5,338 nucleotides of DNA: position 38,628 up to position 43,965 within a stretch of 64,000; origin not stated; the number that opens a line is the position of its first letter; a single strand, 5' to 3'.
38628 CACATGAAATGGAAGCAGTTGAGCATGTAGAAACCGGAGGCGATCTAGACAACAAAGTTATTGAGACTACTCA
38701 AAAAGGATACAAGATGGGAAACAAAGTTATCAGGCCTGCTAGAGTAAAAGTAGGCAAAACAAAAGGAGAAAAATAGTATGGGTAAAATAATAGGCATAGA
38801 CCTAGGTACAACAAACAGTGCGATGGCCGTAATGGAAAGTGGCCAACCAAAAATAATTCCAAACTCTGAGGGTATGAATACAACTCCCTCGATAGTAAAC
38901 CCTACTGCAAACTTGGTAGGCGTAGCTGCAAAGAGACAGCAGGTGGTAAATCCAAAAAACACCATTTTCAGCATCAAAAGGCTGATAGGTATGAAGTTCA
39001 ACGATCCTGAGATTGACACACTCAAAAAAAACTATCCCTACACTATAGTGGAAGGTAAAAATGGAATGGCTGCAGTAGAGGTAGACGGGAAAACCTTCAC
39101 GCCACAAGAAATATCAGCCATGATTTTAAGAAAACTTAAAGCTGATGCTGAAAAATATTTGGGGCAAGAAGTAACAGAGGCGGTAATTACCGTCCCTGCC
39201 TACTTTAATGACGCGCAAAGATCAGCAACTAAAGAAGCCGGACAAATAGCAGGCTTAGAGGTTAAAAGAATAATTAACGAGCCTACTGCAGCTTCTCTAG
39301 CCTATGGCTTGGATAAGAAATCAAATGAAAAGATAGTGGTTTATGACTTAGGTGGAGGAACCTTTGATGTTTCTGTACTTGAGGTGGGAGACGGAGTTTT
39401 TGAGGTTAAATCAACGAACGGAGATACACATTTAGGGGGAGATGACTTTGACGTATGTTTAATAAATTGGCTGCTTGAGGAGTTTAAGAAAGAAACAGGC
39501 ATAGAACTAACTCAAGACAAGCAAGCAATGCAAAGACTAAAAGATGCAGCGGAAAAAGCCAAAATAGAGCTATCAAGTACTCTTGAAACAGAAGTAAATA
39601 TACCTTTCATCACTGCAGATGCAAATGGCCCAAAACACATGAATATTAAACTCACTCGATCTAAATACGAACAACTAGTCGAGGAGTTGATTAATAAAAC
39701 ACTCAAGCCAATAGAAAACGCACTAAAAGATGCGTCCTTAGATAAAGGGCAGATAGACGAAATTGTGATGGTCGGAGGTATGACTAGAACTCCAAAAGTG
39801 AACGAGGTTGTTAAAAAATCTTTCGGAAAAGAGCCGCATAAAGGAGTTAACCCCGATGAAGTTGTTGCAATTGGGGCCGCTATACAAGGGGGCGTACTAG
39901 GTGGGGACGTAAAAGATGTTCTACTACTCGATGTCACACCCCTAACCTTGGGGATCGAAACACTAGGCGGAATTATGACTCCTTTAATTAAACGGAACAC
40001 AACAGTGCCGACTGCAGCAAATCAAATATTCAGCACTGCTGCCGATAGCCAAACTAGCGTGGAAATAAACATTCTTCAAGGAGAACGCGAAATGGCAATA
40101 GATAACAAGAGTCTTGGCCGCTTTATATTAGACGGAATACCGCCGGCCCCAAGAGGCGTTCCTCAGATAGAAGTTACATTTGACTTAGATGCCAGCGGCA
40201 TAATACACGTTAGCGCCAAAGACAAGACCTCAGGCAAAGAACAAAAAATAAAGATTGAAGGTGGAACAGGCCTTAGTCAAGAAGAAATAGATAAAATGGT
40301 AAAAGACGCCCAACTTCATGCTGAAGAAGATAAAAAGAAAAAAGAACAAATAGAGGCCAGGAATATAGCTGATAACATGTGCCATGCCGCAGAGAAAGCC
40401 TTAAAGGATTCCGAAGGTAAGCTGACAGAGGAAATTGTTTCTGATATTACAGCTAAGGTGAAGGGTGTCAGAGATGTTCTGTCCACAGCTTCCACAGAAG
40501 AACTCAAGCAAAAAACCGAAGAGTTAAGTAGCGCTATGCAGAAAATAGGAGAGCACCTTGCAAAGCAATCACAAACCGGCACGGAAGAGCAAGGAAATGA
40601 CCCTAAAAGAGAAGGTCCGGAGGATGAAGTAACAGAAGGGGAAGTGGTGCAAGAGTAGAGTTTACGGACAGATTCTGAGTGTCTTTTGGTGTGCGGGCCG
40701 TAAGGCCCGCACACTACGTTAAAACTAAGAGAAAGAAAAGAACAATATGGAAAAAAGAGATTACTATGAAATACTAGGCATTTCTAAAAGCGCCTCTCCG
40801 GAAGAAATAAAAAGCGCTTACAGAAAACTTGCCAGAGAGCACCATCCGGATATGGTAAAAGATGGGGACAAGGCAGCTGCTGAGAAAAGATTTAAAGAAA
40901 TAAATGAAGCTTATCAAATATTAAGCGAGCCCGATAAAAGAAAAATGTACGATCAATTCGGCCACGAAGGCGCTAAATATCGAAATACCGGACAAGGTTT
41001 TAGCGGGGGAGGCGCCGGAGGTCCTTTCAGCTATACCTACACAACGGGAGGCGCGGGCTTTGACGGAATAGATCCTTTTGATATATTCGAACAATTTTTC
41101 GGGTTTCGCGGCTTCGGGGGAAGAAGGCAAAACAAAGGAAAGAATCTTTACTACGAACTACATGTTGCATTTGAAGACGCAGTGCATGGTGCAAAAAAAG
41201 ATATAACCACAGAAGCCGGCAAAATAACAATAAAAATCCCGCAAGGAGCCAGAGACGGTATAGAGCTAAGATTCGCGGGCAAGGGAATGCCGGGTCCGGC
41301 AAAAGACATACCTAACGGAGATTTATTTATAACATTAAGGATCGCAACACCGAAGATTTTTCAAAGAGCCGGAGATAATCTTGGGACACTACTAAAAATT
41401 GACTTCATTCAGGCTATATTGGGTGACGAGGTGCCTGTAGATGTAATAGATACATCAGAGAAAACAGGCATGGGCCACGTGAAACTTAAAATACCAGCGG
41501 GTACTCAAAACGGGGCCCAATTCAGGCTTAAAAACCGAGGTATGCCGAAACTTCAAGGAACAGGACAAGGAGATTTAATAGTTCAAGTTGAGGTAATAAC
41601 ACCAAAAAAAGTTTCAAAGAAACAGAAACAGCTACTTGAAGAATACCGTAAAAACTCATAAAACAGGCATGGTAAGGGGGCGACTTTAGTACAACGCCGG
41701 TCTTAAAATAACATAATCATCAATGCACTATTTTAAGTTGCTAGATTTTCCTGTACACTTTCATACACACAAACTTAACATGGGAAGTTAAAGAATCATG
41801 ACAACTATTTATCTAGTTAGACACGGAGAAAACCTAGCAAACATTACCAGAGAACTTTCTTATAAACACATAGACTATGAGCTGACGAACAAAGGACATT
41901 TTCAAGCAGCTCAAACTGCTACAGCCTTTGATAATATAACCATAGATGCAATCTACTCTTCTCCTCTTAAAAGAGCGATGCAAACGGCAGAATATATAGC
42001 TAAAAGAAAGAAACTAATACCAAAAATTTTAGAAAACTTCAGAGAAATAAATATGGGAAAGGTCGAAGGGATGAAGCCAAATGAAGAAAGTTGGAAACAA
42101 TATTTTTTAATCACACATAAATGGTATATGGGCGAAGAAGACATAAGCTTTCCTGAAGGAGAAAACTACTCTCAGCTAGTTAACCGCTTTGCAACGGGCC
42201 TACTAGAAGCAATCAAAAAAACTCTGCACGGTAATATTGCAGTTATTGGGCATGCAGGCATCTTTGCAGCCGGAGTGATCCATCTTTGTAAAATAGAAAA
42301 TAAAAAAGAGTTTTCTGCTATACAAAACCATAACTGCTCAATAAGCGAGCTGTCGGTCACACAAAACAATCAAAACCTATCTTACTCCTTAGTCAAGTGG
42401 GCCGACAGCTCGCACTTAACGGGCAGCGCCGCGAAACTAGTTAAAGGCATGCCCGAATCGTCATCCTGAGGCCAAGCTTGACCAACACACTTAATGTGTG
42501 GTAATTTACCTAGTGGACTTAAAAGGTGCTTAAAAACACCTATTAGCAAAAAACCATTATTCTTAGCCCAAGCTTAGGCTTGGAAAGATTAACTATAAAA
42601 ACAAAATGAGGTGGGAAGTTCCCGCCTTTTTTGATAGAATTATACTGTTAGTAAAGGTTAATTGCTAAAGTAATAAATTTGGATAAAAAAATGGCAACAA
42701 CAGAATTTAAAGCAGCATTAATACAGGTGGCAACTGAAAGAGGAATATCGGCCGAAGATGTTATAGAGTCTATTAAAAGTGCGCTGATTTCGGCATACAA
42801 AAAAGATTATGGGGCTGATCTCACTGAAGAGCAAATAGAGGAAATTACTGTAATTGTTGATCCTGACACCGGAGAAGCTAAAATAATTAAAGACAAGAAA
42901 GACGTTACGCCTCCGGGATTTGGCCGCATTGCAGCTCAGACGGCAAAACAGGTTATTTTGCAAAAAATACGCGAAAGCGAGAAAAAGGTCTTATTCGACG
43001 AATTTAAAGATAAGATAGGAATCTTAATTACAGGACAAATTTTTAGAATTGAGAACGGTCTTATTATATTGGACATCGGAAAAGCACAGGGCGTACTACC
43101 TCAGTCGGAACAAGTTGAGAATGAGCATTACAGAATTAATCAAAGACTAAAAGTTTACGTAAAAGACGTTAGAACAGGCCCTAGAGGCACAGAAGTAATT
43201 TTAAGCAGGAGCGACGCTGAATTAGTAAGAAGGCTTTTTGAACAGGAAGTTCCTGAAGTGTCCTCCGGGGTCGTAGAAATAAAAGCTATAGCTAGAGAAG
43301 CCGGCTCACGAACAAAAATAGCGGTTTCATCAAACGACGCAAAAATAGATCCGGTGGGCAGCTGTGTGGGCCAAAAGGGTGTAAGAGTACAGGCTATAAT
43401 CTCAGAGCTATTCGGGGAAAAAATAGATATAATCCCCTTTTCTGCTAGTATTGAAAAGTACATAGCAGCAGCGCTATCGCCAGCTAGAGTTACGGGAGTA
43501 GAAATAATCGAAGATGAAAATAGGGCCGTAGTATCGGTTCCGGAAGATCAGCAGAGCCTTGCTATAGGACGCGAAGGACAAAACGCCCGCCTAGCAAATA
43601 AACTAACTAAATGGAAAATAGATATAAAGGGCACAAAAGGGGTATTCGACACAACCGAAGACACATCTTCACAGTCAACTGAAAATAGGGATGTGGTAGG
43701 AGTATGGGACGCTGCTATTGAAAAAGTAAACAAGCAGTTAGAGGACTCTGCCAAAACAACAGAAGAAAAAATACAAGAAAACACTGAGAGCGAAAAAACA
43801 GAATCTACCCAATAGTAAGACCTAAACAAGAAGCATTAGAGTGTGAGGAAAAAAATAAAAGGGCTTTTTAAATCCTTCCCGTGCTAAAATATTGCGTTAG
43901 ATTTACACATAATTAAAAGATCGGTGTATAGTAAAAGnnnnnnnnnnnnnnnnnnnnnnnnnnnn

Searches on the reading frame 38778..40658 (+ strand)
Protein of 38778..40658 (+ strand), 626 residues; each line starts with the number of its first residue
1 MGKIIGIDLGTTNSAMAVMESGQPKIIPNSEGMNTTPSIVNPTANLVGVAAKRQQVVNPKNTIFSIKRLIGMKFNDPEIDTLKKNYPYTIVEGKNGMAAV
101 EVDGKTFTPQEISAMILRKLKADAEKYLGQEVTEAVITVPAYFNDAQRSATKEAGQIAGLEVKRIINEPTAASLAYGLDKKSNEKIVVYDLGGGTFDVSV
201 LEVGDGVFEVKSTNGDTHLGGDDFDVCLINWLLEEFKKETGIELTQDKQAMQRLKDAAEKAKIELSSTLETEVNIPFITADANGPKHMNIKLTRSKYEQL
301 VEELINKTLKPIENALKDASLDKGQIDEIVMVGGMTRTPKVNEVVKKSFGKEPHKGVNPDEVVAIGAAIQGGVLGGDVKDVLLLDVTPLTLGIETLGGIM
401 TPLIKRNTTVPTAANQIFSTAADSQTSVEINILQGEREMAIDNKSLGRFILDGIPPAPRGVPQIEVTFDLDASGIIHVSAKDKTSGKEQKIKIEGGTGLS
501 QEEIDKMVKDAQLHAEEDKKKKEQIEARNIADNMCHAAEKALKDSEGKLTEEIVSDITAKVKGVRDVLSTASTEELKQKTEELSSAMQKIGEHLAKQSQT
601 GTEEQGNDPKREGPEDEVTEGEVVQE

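Call 60: search_protein_families(library=pfam, proteins=[window:38778-40658:+], max_evalue=0.00001)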
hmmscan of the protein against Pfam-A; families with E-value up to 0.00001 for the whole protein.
window:38778-40658:+ (626 aa): 2 families
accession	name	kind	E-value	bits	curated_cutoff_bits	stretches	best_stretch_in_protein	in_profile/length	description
PF00012.26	HSP70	-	6.7e-256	850.7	20.6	1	4-594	1-597/599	Hsp70 protein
PF06723.19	MreB_Mbl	-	3.5e-15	56.1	27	1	113-368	74-316/327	MreB/Mbl protein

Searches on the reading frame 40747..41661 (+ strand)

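Call 60: search_protein_families(library=pfam, proteins=[window:40747-41661:+], max_evalue=0.00001)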
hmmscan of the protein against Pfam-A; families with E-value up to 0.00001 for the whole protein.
window:40747-41661:+ (304 aa): 2 families
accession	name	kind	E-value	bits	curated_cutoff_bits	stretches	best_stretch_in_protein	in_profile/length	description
PF01556.23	DnaJ_C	-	2.5e-38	131.9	26.6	1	135-286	2-152/152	DnaJ C terminal domain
PF00226.36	DnaJ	-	1.3e-26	92.9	27.8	1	5-69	1-63/63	DnaJ domain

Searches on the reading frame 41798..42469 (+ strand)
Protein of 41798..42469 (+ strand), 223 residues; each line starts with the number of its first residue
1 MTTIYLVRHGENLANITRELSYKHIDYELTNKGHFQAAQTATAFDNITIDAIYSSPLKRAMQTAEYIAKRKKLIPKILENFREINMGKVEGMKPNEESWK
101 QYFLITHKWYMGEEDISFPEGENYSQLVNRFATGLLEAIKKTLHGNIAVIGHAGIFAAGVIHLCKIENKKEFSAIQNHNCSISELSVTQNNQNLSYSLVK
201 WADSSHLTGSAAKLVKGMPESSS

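Call 60: search_protein_families(library=pfam, proteins=[window:41798-42469:+], max_evalue=0.00001)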
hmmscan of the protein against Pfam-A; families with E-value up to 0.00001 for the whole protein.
window:41798-42469:+ (223 aa): 1 family
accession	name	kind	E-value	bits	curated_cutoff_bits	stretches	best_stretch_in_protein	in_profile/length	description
PF00300.27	His_Phos_1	-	9.3e-41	140.1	21.7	1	4-194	1-188/194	Histidine phosphatase superfamily (branch 1)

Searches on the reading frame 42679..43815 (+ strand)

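Call 60: search_protein_families(library=pfam, proteins=[window:42679-43815:+], max_evalue=0.00001)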
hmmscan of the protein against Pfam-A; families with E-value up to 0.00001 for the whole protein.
window:42679-43815:+ (378 aa): 3 families
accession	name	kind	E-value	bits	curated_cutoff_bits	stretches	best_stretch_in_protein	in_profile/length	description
PF13184.12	KH_5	-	1e-27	96.5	27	1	208-276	1-69/69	NusA-like KH domain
PF08529.16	NusA_N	-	2.6e-19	70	23.8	2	9-74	1-60/119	NusA N-terminal domain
PF00575.29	S1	-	1.2e-06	29.2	22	1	111-166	2-64/74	S1 RNA binding domain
